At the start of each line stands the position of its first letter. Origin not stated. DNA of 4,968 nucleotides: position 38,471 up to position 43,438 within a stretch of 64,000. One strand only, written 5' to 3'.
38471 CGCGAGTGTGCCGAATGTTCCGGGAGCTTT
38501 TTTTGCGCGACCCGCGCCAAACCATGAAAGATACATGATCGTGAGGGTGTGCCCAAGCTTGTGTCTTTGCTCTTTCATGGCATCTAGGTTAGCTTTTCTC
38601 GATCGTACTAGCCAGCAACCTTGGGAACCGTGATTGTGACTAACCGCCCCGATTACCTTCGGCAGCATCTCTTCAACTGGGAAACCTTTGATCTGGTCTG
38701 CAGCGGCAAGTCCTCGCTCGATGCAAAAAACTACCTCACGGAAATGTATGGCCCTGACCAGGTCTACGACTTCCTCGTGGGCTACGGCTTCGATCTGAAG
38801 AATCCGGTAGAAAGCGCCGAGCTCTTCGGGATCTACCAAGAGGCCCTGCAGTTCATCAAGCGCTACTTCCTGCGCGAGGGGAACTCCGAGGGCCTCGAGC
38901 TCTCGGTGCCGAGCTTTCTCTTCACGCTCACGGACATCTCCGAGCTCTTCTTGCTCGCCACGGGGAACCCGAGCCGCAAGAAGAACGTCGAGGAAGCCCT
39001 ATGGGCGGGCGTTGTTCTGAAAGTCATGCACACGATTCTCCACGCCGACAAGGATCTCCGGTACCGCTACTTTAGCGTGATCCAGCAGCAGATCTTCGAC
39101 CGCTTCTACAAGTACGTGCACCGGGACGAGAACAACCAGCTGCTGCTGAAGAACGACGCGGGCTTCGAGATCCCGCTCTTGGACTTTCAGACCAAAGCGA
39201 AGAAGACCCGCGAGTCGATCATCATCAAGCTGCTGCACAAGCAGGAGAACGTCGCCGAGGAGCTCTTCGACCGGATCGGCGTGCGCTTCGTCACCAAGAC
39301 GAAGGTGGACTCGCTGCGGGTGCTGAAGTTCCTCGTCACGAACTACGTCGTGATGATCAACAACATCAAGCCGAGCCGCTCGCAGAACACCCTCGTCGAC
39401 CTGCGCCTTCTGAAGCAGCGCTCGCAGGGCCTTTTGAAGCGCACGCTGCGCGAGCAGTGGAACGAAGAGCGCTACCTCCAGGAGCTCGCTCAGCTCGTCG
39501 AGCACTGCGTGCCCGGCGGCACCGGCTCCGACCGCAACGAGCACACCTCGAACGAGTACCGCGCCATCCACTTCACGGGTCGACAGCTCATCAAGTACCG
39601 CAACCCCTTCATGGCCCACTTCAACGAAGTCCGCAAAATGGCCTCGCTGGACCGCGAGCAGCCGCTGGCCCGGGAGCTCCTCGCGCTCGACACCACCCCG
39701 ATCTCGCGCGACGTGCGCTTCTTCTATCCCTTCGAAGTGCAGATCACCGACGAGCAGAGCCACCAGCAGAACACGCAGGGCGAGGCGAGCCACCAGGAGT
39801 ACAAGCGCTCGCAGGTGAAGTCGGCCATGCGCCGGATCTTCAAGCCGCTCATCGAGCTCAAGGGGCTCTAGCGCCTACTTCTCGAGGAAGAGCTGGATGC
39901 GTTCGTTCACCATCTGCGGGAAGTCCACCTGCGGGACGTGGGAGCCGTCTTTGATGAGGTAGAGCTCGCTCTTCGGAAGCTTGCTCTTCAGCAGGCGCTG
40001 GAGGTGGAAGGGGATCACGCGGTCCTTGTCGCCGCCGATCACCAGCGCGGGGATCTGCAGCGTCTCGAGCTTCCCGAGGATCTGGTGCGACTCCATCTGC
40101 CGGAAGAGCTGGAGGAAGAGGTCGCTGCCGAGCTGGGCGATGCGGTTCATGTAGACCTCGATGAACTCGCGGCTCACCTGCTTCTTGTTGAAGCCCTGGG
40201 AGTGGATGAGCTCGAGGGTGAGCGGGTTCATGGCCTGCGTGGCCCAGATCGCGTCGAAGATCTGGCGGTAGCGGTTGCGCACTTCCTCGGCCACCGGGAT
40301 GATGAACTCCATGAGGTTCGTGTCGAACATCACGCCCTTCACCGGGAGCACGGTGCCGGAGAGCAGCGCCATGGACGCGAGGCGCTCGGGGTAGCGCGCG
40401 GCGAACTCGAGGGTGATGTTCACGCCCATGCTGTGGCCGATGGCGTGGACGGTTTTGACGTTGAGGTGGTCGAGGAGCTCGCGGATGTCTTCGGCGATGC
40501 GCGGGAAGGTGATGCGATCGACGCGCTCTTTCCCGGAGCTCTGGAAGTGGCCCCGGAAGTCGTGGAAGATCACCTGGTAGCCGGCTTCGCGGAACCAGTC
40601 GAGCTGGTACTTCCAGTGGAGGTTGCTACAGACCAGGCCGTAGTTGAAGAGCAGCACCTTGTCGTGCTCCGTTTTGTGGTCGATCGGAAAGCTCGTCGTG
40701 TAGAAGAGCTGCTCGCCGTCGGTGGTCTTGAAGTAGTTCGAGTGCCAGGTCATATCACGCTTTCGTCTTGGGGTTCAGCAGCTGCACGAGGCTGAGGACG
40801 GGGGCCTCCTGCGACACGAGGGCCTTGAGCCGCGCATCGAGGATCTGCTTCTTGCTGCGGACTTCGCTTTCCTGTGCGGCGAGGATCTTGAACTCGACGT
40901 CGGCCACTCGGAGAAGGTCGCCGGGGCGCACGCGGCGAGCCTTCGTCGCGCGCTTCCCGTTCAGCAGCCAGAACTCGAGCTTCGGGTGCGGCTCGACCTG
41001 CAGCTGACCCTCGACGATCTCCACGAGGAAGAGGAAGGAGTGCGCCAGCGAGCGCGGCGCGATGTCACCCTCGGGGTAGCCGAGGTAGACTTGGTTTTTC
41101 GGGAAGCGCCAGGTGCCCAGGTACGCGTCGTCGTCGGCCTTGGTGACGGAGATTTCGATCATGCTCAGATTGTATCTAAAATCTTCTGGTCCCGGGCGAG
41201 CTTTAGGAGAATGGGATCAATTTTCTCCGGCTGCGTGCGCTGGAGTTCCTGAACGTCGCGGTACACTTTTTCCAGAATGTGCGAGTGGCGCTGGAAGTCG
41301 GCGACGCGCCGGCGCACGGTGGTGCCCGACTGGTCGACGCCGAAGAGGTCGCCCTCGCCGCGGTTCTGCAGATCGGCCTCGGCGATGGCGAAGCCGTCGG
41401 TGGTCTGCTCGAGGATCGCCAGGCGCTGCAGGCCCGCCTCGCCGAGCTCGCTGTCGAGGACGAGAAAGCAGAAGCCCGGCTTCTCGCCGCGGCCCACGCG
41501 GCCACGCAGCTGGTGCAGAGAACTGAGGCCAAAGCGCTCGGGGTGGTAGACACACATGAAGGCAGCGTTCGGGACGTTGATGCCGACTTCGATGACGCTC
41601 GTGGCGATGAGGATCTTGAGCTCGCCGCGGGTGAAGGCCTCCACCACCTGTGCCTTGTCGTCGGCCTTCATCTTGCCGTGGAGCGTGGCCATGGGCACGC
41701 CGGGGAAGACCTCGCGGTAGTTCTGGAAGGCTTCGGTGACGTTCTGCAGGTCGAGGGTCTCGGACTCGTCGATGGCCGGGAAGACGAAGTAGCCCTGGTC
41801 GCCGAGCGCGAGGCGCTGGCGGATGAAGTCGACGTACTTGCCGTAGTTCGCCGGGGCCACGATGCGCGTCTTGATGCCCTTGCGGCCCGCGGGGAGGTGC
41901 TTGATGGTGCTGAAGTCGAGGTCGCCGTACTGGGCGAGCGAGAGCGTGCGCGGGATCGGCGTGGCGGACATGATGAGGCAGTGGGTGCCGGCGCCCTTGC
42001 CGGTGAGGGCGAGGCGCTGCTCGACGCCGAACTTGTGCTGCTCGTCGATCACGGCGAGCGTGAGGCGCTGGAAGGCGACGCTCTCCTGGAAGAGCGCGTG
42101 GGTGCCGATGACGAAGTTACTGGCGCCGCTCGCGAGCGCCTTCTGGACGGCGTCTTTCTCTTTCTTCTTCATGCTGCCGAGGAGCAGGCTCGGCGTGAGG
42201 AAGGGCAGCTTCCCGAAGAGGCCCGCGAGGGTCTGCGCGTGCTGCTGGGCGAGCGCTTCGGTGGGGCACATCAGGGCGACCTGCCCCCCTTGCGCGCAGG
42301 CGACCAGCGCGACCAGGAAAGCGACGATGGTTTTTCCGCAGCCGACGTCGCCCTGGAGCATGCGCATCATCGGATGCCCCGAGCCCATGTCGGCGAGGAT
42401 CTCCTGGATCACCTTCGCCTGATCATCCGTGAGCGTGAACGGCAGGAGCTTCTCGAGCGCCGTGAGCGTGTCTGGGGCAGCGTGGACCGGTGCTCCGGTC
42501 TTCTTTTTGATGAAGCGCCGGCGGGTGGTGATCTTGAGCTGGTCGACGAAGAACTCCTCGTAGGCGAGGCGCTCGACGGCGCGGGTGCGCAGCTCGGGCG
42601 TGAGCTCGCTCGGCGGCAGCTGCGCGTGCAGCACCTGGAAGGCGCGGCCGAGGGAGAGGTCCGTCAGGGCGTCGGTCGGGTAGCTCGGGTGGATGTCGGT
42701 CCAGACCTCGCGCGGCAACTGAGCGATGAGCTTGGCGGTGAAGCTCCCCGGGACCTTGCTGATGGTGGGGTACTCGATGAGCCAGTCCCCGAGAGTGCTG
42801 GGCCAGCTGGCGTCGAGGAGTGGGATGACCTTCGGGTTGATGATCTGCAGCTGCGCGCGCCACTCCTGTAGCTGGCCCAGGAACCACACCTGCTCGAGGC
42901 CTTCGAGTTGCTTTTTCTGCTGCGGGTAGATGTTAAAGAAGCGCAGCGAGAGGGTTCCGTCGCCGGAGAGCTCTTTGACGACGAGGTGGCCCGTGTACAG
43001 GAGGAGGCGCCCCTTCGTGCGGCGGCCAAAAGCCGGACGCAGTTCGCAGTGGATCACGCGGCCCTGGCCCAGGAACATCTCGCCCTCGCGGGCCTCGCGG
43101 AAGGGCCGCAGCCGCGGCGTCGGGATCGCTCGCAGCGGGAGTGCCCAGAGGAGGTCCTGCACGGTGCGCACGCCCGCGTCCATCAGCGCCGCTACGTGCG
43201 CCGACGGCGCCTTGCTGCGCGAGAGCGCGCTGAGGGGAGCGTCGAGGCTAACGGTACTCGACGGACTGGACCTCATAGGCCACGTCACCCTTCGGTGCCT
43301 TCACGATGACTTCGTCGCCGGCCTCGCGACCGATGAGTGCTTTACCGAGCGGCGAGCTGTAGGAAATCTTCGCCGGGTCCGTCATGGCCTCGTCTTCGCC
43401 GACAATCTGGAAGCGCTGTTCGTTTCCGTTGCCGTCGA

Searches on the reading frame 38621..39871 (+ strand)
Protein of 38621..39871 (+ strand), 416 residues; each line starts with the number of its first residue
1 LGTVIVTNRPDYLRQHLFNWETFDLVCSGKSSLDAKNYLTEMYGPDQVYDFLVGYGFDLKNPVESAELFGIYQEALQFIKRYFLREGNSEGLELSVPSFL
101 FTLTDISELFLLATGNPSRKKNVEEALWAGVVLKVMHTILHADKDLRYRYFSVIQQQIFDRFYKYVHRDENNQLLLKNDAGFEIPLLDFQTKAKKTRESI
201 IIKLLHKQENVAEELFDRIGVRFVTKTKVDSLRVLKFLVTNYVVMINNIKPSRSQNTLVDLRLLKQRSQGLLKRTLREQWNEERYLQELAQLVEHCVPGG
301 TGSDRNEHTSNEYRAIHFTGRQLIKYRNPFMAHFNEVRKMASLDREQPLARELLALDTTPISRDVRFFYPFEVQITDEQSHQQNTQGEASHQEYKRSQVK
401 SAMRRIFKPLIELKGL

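Call 15: search_protein_families(library=pfam, proteins=[window:38621-39871:+], max_evalue=0.00001)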
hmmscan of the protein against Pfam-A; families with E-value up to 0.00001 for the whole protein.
window:38621-39871:+ (416 aa): 1 family
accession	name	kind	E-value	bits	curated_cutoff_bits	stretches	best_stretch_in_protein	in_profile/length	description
PF04607.23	RelA_SpoT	-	4.4e-07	30.6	27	0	195-251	4-59/113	Region found in RelA / SpoT proteins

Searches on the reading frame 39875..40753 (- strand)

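Call 15: search_protein_families(library=pfam, proteins=[window:39875-40753:-], max_evalue=0.00001)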
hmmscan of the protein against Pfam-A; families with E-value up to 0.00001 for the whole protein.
window:39875-40753:- (292 aa): 4 families
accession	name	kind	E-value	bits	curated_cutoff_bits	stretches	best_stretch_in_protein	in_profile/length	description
PF00561.26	Abhydrolase_1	-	3.1e-25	89.7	25.8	1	33-278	2-244/245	alpha/beta hydrolase fold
PF12146.15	Hydrolase_4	-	3.4e-18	66.3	27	1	32-272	5-232/239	Serine aminopeptidase, S33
PF12697.13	Abhydrolase_6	-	3.3e-16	61.1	26.3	1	39-284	6-216/217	Alpha/beta hydrolase family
PF03096.20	Ndr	-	1.6e-11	43.9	23.3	1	82-290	81-276/283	Ndr family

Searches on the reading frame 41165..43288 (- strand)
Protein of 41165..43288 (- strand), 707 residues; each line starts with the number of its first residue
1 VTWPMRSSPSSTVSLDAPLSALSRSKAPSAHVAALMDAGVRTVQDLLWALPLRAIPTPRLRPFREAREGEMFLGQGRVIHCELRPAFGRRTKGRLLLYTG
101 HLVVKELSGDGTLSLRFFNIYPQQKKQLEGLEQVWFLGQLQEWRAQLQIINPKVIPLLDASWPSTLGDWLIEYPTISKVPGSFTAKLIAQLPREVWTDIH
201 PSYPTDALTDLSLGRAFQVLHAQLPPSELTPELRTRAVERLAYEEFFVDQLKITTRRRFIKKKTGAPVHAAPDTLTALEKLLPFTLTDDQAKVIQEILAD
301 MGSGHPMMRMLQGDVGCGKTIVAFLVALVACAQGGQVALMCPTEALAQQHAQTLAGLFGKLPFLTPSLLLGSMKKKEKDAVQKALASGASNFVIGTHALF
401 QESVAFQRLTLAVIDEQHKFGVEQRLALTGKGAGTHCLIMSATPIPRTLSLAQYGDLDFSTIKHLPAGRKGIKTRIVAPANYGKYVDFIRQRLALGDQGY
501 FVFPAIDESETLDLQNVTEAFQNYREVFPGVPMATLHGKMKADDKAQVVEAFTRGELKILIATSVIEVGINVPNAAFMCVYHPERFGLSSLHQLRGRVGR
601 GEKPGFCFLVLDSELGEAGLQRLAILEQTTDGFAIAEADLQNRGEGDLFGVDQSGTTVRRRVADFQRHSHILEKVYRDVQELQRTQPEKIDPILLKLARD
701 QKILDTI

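Call 15: search_protein_families(library=pfam, proteins=[window:41165-43288:-], max_evalue=0.00001)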
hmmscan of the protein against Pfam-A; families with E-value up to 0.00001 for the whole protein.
window:41165-43288:- (707 aa): 4 families
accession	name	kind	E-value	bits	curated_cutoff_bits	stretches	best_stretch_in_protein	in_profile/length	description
PF00270.35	DEAD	-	8.2e-21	74.9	26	1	287-448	1-163/167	DEAD/DEAH box helicase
PF00271.37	Helicase_C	-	1.1e-20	74.4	23.5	1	519-600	32-108/110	Helicase conserved C-terminal domain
PF19833.4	RecG_dom3_C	-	7.8e-10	39.1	26.8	1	629-690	1-62/87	ATP-dependent DNA helicase RecG, domain 3, C-terminal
PF04851.21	ResIII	-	1.2e-06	29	22.5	1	285-444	3-162/164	Type III restriction enzyme, res subunit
